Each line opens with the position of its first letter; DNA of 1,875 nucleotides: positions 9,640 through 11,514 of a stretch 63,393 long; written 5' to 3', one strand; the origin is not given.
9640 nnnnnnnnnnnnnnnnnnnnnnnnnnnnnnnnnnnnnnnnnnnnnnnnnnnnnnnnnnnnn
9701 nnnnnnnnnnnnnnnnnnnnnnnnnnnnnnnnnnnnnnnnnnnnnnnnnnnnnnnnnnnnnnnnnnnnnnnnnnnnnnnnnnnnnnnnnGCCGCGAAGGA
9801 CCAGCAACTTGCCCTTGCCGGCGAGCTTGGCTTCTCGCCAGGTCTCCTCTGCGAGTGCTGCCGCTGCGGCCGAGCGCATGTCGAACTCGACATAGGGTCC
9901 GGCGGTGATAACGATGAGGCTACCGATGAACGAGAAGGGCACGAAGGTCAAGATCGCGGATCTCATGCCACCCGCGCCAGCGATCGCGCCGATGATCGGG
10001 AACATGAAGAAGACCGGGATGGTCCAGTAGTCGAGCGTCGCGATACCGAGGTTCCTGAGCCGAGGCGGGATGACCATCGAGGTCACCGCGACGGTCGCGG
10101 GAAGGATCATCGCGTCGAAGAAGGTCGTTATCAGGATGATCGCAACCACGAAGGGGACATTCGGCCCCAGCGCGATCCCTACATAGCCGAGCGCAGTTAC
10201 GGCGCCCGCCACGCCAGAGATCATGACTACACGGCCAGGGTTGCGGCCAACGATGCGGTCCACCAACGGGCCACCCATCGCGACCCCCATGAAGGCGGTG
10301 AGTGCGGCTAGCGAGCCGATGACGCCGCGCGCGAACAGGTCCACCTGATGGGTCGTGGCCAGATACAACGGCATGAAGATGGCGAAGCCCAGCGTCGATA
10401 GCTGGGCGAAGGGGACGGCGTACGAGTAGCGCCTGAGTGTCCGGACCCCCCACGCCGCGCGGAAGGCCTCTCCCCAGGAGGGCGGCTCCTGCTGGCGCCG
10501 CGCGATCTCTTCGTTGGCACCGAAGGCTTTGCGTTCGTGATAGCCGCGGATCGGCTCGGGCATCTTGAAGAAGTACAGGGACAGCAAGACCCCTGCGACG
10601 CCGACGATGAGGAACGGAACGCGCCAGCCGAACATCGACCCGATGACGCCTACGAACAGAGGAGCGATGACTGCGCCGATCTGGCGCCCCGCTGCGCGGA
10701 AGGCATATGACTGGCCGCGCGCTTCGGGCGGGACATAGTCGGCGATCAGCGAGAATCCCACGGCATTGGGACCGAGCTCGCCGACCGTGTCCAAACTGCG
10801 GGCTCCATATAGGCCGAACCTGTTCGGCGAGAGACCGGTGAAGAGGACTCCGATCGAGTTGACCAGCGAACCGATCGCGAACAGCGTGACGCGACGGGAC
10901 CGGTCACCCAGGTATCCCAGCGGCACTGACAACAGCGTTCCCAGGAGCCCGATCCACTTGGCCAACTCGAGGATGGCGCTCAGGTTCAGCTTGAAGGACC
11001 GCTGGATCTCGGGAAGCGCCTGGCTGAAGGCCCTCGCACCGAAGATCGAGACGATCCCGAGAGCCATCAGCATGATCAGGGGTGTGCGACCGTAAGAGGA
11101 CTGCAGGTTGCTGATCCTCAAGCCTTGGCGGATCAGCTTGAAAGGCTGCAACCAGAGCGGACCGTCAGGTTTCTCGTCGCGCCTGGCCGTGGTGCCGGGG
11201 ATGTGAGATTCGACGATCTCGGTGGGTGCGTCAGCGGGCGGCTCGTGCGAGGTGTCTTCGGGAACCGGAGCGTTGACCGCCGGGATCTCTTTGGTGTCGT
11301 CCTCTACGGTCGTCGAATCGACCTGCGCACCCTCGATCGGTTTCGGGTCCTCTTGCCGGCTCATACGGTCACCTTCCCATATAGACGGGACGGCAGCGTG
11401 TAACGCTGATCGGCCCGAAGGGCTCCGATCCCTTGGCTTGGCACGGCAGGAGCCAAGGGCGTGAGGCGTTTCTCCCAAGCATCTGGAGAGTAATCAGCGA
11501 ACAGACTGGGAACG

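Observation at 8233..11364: Single polypeptide combining an MFS transporter domain with both LivF- and LivG-type ABC ATPases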

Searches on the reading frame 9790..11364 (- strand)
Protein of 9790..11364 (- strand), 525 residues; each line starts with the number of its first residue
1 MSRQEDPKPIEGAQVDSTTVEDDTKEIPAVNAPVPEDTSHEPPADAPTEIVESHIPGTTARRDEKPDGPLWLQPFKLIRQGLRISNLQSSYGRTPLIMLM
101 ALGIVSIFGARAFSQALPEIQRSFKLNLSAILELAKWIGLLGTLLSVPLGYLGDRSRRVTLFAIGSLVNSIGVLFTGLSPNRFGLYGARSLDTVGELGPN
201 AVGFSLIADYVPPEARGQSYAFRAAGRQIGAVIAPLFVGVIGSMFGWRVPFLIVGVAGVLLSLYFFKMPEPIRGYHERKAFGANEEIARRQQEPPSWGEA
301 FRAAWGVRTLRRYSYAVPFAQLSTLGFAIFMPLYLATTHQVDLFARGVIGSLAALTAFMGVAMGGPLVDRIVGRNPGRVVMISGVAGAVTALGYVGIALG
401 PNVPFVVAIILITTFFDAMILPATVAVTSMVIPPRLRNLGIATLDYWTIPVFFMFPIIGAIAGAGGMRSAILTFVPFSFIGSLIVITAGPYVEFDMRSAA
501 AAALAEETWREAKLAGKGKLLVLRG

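Call 8: find_homologous_proteins(query=window:9790-11364:-, max_evalue=0.00001)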
Query window:9790-11364:- (525 aa): 43 proteins with E <= 0.00001 among 8000 candidates.
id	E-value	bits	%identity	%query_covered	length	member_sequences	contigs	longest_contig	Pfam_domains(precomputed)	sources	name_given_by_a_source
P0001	6.9e-178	611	64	81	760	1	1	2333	PF13604.13,PF00005.34,PF13476.13,PF13555.13,PF13401.13,PF02463.26,PF03137.27,PF07690.22,PF13304.13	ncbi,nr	ncbi:MAG TPA: MFS transporter, partial [Actinomycetota bacterium]|nr:MFS transporter [Actinomycetota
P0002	3.6e-111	390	63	56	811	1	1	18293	PF12399.15,PF13604.13,PF00005.34,PF13175.13,PF13476.13,PF13555.13,PF13401.13,PF03193.23,PF02463.26,PF07690.22,PF13304.13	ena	-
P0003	1.4e-89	319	49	59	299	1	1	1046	PF00083.31,PF07690.22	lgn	-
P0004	6.9e-85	304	74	38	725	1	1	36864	PF13604.13,PF00005.34,PF13175.13,PF13476.13,PF13555.13,PF00004.36,PF13401.13,PF02463.26,PF07690.22,PF13304.13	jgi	jgi:branched-chain amino acid transport system ATP-binding protein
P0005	1.7e-60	223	33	86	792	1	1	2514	PF00005.34,PF07690.22,PF13304.13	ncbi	ncbi:MAG: MFS transporter, partial [Actinomycetota bacterium]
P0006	3.0e-56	209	32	78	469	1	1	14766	PF07690.22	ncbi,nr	ncbi:MAG: MFS transporter, partial [Actinomycetota bacterium]|nr:MFS transporter [Actinomycetota bac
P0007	7.9e-24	102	27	68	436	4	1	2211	PF00083.31,PF03137.27,PF07690.22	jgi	-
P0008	1.4e-20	92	28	61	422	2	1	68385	PF00083.31,PF03137.27,PF07690.22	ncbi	-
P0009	3.3e-17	80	27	68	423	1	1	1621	PF00854.28,PF00083.31,PF03137.27,PF07690.22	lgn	-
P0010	4.8e-17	80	27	58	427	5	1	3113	PF03137.27,PF07690.22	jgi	jgi:MFS family permease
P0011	2.2e-16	78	38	27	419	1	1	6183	PF03137.27,PF07690.22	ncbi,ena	-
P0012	1.4e-13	68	26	57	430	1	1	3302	PF00854.28,PF06779.21,PF06609.19,PF00083.31,PF03137.27,PF07690.22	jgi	jgi:MFS family permease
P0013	7.0e-13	66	29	56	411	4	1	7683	PF00083.31,PF03137.27,PF07690.22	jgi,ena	-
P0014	1.3e-12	65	25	76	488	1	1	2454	PF00083.31,PF03137.27,PF07690.22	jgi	jgi:MFS family permease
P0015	1.5e-12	65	31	35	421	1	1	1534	PF13347.13,PF00083.31,PF03137.27,PF07690.22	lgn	-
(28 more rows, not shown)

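Call 11: find_encoding_contigs(protein=P0002, flank=10000, max_places=3)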
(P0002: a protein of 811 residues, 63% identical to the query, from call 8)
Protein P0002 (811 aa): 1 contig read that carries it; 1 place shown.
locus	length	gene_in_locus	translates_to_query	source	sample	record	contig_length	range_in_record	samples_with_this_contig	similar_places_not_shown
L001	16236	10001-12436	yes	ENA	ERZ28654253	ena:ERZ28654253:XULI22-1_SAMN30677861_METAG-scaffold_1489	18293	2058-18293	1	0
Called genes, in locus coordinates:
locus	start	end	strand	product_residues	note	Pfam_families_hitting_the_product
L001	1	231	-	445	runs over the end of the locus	PF00909:Ammonium_transp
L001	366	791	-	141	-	PF00072:Response_reg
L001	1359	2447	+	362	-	PF20030:bpMoxR (weak), PF00004:AAA (weak), PF07726:AAA_3, PF07728:AAA_5, PF17863:AAA_lid_2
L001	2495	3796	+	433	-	PF01882:DUF58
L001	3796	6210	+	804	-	PF01841:Transglut_core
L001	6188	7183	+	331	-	-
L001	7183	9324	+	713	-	PF02653:BPD_transp_2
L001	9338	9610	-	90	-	-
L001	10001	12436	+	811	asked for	PF07690:MFS_1, PF00005:ABC_tran, PF02463:SMC_N (faint), PF03193:RsgA_GTPase (faint), PF13175:AAA_15 (faint), PF13304:AAA_21 (weak), PF00005:ABC_tran, PF12399:BCA_ABC_TP_C (weak), +4 more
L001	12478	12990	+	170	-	-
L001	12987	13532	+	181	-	-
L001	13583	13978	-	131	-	-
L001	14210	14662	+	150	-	-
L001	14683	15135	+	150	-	-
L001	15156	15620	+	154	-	-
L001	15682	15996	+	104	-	-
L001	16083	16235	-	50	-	?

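Call 12: find_encoding_contigs(protein=P0004, flank=10000, max_places=3)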
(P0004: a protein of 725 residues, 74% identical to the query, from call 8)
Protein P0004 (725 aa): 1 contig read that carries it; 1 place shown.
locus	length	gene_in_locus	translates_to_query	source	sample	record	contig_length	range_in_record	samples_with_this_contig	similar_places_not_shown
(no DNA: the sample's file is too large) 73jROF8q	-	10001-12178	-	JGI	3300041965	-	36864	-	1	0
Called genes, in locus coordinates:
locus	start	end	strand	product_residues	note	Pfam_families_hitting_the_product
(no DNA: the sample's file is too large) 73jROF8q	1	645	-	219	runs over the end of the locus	-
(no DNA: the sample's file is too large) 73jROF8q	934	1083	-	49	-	-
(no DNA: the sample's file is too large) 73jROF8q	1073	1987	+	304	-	-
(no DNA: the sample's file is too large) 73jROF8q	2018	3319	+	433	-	PF01882:DUF58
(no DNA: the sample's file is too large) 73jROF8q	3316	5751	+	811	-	PF01841:Transglut_core (weak)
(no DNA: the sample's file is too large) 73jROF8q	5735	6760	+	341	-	-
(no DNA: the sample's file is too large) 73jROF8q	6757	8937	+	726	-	PF02653:BPD_transp_2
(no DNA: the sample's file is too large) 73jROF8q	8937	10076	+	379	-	-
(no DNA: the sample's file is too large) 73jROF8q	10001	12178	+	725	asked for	PF07690:MFS_1, PF13476:AAA_23 (faint), PF00004:AAA (faint), PF00005:ABC_tran, PF02463:SMC_N (faint), PF13175:AAA_15 (faint), PF13304:AAA_21 (weak), PF00005:ABC_tran, +3 more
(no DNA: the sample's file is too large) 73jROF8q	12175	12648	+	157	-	PF13473:Cupredoxin_1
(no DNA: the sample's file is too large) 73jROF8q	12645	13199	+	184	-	-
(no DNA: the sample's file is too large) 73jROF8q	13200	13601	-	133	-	-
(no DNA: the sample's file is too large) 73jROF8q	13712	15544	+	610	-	PF02574:S-methyl_trans, PF02219:MTHFR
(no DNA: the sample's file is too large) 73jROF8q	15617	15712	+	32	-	?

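Call 13: find_encoding_contigs(protein=P0006, flank=10000, max_places=3)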
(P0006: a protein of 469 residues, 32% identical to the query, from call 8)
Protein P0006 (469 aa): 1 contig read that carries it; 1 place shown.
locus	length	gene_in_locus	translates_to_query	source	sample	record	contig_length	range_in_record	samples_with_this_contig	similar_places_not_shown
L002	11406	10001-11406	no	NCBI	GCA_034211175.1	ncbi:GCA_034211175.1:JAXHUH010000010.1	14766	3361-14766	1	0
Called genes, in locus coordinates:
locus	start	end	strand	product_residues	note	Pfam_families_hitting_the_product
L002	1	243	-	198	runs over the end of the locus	PF00293:NUDIX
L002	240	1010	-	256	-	PF00106:adh_short, PF08659:KR, PF13561:adh_short_C2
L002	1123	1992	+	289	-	PF03446:NAD_binding_2, PF03807:F420_oxidored (weak), PF14833:NAD_binding_11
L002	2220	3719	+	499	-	PF11258:DUF3048, PF17479:DUF3048_C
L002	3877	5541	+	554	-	PF00005:ABC_tran, PF02463:SMC_N (faint), PF05729:NACHT (faint), PF13304:AAA_21 (faint), PF13401:AAA_22 (faint), PF00005:ABC_tran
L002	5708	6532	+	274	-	PF09754:PAC2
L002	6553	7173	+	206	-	PF02457:DAC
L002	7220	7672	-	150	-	PF01230:HIT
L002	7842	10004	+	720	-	PF02653:BPD_transp_2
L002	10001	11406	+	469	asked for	PF07690:MFS_1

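Call 17: search_solved_structures(query=window:9790-11100:-, max_evalue=0.01)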
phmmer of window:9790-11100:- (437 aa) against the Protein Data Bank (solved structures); distinct sequences matched with E-value up to 0.01: 8.
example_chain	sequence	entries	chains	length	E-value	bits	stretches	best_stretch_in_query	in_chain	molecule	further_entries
6e8j_A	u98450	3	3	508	3.8e-14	55.8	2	51-158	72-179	Major facilitator family transporter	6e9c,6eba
6e9n_A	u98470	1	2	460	1.9e-09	40.3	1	9-398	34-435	D-galactonate transport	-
6e9o_B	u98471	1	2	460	6.8e-09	38.5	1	9-398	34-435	D-galactonate transport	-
8dwi_A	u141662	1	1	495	0.0012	21.2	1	56-349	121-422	Sialin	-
9ayb_A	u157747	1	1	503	0.0012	21.2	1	56-349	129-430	Sialin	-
8u3d_A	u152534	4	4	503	0.0012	21.2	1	56-349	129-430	Sialin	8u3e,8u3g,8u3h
8u3f_A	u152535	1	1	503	0.0025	20.1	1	56-349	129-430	Sialin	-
8xit_A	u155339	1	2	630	0.0093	18.3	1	77-173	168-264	OaVMAT2-BRIL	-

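Call 19: find_related_loci(query=A1, collection=genome_contigs, flank=8000)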
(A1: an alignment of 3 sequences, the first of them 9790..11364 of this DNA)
Query A1 (525 aa) in genome_contigs; peptide patterns used: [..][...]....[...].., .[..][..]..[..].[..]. (x = any residue, [..] = any of these).
325 stretches matched a pattern; 77 encode a relative of the query (tblastn E <= 1e-3); 77 distinct loci.
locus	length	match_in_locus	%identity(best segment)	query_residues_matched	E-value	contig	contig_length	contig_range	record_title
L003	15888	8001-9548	56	9-524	0e+0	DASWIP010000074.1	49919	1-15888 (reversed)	MAG TPA_asm: Actinomycetota bacterium isolate SMAG_U2872 k141_1668225, whole genome shotgun sequence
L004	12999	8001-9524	57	11-524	0e+0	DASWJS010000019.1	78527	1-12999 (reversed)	MAG TPA_asm: Actinomycetota bacterium isolate SMAG_U2902 k141_155199, whole genome shotgun sequence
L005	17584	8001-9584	53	3-524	5e-178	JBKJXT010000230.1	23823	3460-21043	MAG: Actinomycetota bacterium isolate swi_bin.182 k127_878145, whole genome shotgun sequence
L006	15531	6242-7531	33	95-524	1e-73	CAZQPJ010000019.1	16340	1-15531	MAG TPA_asm: uncultured Bifidobacterium sp. isolate SRP124364_co1_122 genome assembly, contig: NODE_3623_length_16340_co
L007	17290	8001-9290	33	95-524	2e-71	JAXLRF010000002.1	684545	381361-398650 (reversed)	MAG: Acidimicrobiales bacterium isolate STL-ACT2 C2.190.fa-2, whole genome shotgun sequence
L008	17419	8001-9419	33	45-525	6e-71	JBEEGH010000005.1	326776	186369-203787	MAG: Acidimicrobiaceae bacterium isolate BP_82 scaffold_479017, whole genome shotgun sequence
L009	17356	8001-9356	35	75-525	8e-71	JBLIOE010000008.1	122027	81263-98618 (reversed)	MAG: Candidatus Aldehydirespiratoraceae bacterium isolate 3300053785_170 Ga0535658_0000086, whole genome shotgun sequenc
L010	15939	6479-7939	32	39-525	6e-71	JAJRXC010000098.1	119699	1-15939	MAG: Actinomycetes bacterium isolate Dive96_bin3.113 k141_4629226, whole genome shotgun sequence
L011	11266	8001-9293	35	95-525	2e-69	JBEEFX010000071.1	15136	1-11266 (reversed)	MAG: Acidimicrobiaceae bacterium isolate BP_91 scaffold_607045, whole genome shotgun sequence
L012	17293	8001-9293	35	95-525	2e-69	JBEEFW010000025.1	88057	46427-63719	MAG: Acidimicrobiaceae bacterium isolate BP_92 scaffold_2385955, whole genome shotgun sequence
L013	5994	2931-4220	32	95-524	5e-69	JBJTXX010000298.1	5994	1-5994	MAG: Actinomycetota bacterium isolate samp_4443_VAMB_817 samp_4443_995925, whole genome shotgun sequence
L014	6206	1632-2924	32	95-525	9e-68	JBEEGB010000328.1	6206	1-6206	MAG: Acidimicrobiaceae bacterium isolate BP_88 scaffold_1946569, whole genome shotgun sequence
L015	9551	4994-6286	32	94-524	1e-67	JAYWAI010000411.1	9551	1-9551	MAG: Acidimicrobiia bacterium isolate GL92_UP_concoct_71 GL92_UP_concoct_71_410, whole genome shotgun sequence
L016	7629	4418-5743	31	84-525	2e-66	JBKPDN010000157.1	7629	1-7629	MAG: Actinomycetota bacterium isolate GB_EKS_MAG_00023 GB_EKS_000001556275, whole genome shotgun sequence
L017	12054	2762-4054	33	95-525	7e-66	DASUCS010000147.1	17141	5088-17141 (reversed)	MAG TPA_asm: Acidimicrobiales bacterium isolate SMAG_U1303 k141_1169783, whole genome shotgun sequence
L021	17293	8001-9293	32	96-525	6e-65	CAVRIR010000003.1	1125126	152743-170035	MAG: uncultured Acidimicrobiia bacterium isolate MFD05841.bin.1.39 genome assembly, contig: contig_18280, whole genome s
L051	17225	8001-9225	40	118-524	1e-56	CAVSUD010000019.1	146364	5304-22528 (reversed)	MAG: uncultured Actinomycetes bacterium isolate MFD02581.bin.2.97 genome assembly, contig: contig_78070, whole genome sh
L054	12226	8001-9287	30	96-524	4e-32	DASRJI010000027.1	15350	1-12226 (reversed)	MAG TPA_asm: Acidimicrobiales bacterium isolate SMAG_U10132 k141_886786, whole genome shotgun sequence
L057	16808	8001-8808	32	96-364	8e-29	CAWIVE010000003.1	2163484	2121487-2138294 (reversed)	MAG: uncultured Actinomycetes bacterium isolate MFD02840.bin.2.63 genome assembly, contig: contig_369, whole genome shot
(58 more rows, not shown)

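Call 23: search_protein_representatives(alignment_id=A1)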
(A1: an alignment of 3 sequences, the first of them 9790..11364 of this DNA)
Query: 3 sequences, 507 profile positions. Proteins with E-value up to 0.001 (for the whole library): 37360; up to 1e-10: 6574; up to 1e-30: 455. The best 150 are listed.
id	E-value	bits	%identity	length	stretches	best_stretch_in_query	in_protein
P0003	9.9e-157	539.0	-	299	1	1-293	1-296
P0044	5.1e-139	480.6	-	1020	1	55-505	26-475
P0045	5.0e-138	477.3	-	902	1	80-506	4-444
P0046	7.8e-136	470.1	-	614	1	75-506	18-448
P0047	1.4e-125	436.3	-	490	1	78-489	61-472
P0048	1.1e-123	429.9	-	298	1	62-360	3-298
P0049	5.1e-123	427.8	-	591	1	59-507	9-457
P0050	7.5e-123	427.3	-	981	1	65-507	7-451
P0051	2.1e-122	425.8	-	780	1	79-507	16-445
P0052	1.8e-118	412.8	-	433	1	159-506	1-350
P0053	1.1e-117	410.2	-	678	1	77-507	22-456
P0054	1.9e-116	406.1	-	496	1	68-507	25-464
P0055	1.6e-113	396.5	-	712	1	69-485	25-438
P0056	1.5e-111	390.0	-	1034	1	79-504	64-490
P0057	2.2e-109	382.8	-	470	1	68-497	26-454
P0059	4.5e-109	381.8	-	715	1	74-504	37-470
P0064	3.9e-105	368.8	-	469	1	71-495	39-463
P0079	4.3e-96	339.0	-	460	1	78-495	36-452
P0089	3.0e-88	313.1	-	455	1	67-497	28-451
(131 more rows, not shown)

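Call 28: find_encoding_contigs(protein=P0079, flank=8000, max_places=2)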
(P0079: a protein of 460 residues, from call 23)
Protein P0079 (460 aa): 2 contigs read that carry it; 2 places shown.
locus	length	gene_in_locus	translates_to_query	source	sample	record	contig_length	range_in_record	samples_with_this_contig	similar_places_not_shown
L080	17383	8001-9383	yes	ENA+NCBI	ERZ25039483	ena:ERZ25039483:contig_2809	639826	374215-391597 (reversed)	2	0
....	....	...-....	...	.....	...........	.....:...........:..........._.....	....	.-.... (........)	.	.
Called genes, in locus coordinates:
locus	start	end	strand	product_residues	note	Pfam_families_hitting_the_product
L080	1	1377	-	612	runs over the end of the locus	PF00664:ABC_membrane, PF00005:ABC_tran, PF13191:AAA_16 (weak), PF13401:AAA_22 (faint)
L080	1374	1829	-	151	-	PF01047:MarR, PF12802:MarR_2, PF09339:HTH_IclR (weak)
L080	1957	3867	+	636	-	-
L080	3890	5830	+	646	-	-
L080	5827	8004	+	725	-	PF02653:BPD_transp_2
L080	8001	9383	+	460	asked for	PF07690:MFS_1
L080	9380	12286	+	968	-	PF07690:MFS_1, PF00005:ABC_tran, PF02463:SMC_N (faint), PF13476:AAA_23 (faint), PF13555:AAA_29 (faint), PF13604:AAA_30 (faint), PF13304:AAA_21 (weak), PF00005:ABC_tran, +1 more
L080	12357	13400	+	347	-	-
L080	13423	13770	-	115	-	-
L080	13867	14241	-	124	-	-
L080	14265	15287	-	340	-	PF11258:DUF3048, PF17479:DUF3048_C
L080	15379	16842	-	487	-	PF20254:DMFA2_C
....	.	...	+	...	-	?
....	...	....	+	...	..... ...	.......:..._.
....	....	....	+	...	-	?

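Call 29: find_encoding_contigs(protein=P0059, flank=8000, max_places=2)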
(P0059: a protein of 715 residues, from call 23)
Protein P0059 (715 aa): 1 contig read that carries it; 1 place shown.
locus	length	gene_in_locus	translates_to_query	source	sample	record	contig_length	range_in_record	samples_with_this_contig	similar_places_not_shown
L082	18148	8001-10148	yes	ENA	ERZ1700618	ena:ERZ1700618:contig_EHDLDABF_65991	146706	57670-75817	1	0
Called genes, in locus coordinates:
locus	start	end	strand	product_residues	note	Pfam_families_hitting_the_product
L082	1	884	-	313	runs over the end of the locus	PF01380:SIS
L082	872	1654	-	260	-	PF00480:ROK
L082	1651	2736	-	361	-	PF01979:Amidohydro_1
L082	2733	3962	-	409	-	PF00480:ROK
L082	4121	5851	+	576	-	-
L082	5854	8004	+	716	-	PF02653:BPD_transp_2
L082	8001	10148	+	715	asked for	PF00083:Sugar_tr, PF07690:MFS_1, PF00005:ABC_tran, PF13304:AAA_21 (faint)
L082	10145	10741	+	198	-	PF00005:ABC_tran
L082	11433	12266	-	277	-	PF00561:Abhydrolase_1, PF12146:Hydrolase_4 (weak)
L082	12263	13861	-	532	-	-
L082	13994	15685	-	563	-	-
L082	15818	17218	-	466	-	PF03747:ADP_ribosyl_GH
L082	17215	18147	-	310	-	PF00294:PfkB, PF08543:Phos_pyr_kin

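Call 32: search_protein_families(library=pfam, proteins=[L009:10979-12736:+, L010:9542-11356:+, L054:3760-5787:+, L008:3196-4893:+, L021:4660-5745:+, L080:1957-3867:+, L080:3890-5830:+, L082:4121-5851:+, L080:12357-13400:+], max_evalue=1)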
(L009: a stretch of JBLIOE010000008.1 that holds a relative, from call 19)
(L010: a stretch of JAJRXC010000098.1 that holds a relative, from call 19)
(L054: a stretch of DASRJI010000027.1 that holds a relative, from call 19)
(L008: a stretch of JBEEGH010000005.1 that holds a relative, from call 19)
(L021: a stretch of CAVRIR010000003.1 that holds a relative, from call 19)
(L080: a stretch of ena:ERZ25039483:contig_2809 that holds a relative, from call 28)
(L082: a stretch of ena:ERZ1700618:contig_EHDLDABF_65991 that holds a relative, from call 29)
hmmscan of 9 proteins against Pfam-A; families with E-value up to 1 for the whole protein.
L009:10979-12736:+ (585 aa): 1 family
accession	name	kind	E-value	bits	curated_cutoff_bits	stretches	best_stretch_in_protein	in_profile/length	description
PF12911.12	OppC_N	-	0.08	13.3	23.9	1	18-37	14-33/53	N-terminal TM domain of oligopeptide transport permease C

L010:9542-11356:+ (604 aa): 1 family
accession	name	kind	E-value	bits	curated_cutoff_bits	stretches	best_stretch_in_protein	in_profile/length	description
PF14019.11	DUF4235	-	0.0081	16.6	27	1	445-482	17-55/77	Protein of unknown function (DUF4235)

L054:3760-5787:+ (675 aa): 0 families

L008:3196-4893:+ (565 aa): 4 families
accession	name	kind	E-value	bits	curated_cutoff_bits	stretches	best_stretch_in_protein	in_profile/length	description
PF00501.34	AMP-binding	-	2.6e-57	194.8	29.9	1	36-421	15-384/384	AMP-binding enzyme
PF23024.1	AMP-dom_DIP2-like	-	6.1e-05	23.4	27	1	457-562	2-105/110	Disco-interacting protein 2-like, AMP domain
PF13193.12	AMP-binding_C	-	0.00041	21.7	24.5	1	471-547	2-76/76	AMP-binding enzyme C-terminal domain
PF14535.12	AMP-binding_C_2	-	0.0055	17.4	25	1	463-550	1-91/96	AMP-binding enzyme C-terminal domain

L021:4660-5745:+ (361 aa): 0 families

L080:1957-3867:+ (636 aa): 0 families

L080:3890-5830:+ (646 aa): 2 families
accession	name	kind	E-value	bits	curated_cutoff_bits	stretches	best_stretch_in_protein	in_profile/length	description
PF05084.19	GRA6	-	0.24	11.8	27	1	30-89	10-71/186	Granule antigen protein (GRA6)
PF21827.1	New_glue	-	0.35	11.1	31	1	82-116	25-61/94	New glue protein family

L082:4121-5851:+ (576 aa): 0 families

L080:12357-13400:+ (347 aa): 0 families

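Call 42: search_protein_families(library=ncbifam, proteins=[L080:8001-9383:+], max_evalue=0.001)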
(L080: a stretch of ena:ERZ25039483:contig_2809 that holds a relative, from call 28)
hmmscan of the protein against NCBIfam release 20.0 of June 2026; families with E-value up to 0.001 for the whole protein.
L080:8001-9383:+ (460 aa): 6 families
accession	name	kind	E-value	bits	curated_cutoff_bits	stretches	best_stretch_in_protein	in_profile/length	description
TIGR00880.1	2_A_01_02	superfamily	2.3e-11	44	131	1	78-206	5-131/141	multidrug resistance protein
TIGR00895.1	2A0115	subfamily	5.5e-09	35.4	418.55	1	46-237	27-217/398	aromatic acid/H+ symport family MFS transporter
TIGR00893.1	2A0114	subfamily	3.2e-08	32.9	395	1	85-428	43-394/399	D-galactonate transporter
TIGR00881.1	2A0104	subfamily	1.7e-06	27.3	407.75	1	54-361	13-324/379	phosphoglycerate transporter protein PgtP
NF053813.1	MFS_TcaB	equivalog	1.6e-05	23.8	475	1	35-209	5-177/396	putative multidrug effflux MFS transporter TcaB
TIGR00711.1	efflux_EmrB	subfamily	0.00014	20.7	230.2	1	91-209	57-173/485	DHA2 family efflux MFS transporter permease subunit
